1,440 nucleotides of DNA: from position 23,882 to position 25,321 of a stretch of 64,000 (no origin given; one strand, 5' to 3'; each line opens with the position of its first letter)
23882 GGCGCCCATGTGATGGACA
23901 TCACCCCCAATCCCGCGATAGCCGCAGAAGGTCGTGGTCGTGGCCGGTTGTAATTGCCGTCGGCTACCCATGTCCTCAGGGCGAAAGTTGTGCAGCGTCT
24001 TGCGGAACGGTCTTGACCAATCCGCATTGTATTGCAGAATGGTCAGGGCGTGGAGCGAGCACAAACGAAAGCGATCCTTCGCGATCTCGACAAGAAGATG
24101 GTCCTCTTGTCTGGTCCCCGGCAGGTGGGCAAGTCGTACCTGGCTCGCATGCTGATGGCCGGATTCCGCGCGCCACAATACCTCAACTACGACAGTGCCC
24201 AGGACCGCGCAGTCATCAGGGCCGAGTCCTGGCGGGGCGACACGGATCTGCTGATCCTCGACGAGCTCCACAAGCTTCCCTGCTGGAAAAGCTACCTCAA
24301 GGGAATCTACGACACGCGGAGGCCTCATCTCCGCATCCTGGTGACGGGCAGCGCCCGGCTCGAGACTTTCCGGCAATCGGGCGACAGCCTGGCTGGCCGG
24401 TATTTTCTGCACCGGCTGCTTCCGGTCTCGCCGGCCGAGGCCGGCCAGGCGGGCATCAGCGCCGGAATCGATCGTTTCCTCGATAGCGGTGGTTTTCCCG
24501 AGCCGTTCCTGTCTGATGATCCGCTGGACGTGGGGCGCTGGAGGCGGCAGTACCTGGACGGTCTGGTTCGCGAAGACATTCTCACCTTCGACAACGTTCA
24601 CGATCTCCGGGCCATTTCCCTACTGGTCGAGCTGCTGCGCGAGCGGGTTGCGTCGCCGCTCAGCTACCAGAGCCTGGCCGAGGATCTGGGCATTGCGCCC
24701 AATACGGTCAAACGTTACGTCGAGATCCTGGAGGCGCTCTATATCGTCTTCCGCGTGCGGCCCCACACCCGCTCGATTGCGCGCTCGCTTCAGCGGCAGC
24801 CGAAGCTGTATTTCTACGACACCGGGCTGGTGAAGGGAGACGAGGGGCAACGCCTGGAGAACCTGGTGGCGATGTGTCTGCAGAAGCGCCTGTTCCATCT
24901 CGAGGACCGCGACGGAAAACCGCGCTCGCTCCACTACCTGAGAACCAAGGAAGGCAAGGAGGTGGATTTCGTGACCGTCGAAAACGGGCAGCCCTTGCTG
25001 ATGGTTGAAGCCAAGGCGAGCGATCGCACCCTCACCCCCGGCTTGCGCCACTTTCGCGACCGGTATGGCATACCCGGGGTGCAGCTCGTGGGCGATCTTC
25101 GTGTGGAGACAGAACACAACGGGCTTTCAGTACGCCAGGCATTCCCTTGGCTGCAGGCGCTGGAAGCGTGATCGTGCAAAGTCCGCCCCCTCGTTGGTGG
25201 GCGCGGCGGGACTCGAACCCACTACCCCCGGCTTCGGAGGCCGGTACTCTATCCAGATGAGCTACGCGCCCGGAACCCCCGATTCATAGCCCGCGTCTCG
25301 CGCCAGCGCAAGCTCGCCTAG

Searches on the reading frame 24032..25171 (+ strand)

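Call 75: search_protein_families(library=pfam, proteins=[window:24032-25171:+], max_evalue=0.001)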
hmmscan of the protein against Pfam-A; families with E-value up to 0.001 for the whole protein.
window:24032-25171:+ (379 aa): 4 families
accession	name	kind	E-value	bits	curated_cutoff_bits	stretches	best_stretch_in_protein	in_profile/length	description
PF13635.12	DUF4143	-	9.4e-29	100.6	28.1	1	181-330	2-160/160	Domain of unknown function (DUF4143)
PF13173.12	AAA_14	-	5.1e-22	78.7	27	1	21-136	2-127/129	AAA domain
PF13412.12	HTH_24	-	0.00045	20.2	21.9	0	208-234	16-42/48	Winged helix-turn-helix DNA-binding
PF13401.12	AAA_22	-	0.00049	20.8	27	0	20-46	4-33/130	AAA domain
